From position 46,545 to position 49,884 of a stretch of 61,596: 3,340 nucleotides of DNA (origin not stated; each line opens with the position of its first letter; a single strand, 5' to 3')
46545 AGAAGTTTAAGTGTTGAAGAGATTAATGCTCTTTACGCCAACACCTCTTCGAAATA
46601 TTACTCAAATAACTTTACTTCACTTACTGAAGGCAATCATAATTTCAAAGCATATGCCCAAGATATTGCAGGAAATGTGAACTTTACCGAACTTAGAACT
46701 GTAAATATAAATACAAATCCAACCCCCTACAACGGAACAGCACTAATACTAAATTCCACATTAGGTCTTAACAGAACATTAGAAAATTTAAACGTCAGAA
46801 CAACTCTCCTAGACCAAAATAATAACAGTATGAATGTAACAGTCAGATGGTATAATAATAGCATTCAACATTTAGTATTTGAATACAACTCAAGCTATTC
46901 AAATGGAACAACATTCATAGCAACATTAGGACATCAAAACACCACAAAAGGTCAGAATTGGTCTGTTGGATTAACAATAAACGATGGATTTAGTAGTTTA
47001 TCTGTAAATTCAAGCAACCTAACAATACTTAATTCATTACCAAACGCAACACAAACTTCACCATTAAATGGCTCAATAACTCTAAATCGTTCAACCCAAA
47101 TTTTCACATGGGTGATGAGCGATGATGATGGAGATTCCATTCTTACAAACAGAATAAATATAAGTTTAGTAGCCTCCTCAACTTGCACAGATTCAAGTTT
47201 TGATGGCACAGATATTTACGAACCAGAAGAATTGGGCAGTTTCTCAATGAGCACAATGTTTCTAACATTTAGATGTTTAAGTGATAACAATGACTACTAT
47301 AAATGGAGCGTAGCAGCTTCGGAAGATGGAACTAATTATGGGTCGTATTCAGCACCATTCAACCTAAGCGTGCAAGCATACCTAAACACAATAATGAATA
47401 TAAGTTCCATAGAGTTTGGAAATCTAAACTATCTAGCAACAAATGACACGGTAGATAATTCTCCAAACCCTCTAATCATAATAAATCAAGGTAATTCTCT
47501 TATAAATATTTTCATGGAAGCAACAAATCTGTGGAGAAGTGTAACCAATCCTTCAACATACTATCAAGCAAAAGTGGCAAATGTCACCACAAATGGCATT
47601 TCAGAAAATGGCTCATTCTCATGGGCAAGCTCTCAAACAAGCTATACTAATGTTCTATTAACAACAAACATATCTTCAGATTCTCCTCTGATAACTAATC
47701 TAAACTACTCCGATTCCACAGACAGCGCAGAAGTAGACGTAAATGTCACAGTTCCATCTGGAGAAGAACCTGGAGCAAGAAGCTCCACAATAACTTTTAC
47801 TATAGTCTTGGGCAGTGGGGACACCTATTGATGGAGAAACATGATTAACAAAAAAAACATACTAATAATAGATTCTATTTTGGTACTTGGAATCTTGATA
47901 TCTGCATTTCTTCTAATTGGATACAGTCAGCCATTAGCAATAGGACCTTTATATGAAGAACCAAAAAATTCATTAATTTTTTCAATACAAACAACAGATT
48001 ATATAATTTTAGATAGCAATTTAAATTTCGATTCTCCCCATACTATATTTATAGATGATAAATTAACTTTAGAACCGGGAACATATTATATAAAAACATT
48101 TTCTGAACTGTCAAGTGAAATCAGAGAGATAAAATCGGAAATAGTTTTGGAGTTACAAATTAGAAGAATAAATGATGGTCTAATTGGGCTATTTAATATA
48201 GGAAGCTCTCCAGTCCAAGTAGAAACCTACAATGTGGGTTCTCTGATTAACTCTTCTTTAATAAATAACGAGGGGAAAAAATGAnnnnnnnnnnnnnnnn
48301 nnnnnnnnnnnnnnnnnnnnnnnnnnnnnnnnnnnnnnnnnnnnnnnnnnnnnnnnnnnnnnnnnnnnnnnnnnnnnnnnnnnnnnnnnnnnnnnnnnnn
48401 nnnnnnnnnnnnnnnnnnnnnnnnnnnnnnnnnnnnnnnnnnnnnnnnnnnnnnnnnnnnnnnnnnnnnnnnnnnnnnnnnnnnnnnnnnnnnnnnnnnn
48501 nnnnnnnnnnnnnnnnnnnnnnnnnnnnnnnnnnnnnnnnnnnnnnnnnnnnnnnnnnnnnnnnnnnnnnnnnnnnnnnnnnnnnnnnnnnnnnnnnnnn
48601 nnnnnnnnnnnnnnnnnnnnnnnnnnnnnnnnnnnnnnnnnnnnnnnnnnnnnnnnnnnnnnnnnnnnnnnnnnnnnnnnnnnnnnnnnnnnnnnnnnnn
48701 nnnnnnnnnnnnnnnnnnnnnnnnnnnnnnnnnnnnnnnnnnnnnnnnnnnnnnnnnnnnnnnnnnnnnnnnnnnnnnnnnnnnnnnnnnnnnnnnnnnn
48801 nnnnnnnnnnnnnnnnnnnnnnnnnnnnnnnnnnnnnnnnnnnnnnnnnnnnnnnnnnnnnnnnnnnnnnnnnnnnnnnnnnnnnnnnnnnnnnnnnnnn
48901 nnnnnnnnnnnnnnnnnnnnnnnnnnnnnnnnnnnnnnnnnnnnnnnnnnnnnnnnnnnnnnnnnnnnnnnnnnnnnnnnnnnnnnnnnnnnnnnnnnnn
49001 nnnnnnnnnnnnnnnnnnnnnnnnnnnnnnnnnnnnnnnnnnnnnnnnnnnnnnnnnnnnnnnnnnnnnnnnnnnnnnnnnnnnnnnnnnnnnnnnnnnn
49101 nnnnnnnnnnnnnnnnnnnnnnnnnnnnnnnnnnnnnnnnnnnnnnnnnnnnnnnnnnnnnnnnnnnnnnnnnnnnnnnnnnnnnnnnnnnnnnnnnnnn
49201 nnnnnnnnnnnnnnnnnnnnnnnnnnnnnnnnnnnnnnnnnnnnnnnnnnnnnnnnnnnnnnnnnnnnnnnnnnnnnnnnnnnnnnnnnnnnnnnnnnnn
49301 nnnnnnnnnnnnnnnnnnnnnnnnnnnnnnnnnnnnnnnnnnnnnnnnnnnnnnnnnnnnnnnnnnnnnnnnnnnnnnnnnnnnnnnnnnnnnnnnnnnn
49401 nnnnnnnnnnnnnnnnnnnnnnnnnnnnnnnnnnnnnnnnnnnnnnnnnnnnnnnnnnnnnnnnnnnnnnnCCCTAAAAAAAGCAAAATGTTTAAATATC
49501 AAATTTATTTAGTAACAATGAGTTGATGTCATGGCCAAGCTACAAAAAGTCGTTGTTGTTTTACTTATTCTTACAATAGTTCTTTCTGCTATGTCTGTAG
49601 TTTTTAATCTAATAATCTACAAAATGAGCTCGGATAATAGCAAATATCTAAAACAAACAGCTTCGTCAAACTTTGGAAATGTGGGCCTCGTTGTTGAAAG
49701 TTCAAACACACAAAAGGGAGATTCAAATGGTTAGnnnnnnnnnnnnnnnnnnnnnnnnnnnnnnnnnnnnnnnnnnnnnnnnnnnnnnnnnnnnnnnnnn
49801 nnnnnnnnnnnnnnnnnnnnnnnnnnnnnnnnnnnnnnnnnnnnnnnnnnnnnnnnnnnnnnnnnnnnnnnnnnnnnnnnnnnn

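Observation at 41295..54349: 13-kb co-directional cluster: giant LamG adhesin plus eight small membrane-anchored beta-sandwich proteins and a coiled-coil protein, with no recognisable assembly machinery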

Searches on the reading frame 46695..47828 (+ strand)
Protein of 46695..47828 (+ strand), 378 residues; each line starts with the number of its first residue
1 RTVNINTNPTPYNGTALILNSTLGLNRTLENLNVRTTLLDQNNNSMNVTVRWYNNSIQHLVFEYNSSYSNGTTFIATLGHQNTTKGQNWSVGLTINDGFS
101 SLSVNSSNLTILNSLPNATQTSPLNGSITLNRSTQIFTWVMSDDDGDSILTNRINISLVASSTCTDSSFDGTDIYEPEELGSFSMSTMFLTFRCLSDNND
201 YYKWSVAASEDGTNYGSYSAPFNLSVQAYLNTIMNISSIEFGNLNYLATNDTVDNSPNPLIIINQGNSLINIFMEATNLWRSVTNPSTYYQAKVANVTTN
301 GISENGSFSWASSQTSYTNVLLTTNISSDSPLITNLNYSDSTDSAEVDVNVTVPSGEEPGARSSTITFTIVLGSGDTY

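Call 62: search_protein_families(library=pfam, max_evalue=1, proteins=[window:46695-47828:+])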
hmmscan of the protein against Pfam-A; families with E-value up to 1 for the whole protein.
window:46695-47828:+ (378 aa): 1 family
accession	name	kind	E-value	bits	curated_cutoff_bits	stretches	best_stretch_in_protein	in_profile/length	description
PF16099.11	RMI1_C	-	0.084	13.1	27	1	74-108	30-64/143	Recq-mediated genome instability protein 1, C-terminal OB-fold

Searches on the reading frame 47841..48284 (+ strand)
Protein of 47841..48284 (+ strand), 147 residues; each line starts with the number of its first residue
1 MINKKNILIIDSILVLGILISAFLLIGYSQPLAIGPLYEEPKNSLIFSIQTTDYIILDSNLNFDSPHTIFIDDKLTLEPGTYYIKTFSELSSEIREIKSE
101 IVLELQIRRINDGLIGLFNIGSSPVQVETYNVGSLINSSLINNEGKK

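Call 6: search_protein_families(library=pfam, max_evalue=0.1, proteins=[window:47841-48284:+])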
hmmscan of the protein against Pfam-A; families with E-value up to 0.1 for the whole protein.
window:47841-48284:+ (147 aa): 0 families

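Call 10: search_protein_families(library=ncbifam, max_evalue=0.1, proteins=[window:47841-48284:+])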
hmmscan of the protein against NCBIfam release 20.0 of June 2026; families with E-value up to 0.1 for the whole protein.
window:47841-48284:+ (147 aa): 0 families

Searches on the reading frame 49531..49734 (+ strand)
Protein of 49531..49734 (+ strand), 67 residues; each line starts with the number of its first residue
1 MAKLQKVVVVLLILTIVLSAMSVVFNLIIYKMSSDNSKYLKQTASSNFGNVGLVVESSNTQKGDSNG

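Call 10: search_protein_families(library=ncbifam, max_evalue=0.1, proteins=[window:49531-49734:+])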
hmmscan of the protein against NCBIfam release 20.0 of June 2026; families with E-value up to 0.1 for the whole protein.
window:49531-49734:+ (67 aa): 3 families
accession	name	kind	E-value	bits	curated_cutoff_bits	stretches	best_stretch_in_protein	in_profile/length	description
TIGR01524.1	ATPase-IIIB_Mg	equivalog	0.029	12.2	610.75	1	35-56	663-684/867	magnesium-translocating P-type ATPase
NF005826.1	PRK07718.1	equivalog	0.057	13.4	140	1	5-44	4-43/143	flagellar basal body-associated protein FliL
NF011702.0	PRK15122.1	subfamily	0.07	11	975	1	38-55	705-722/907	magnesium-translocating P-type ATPase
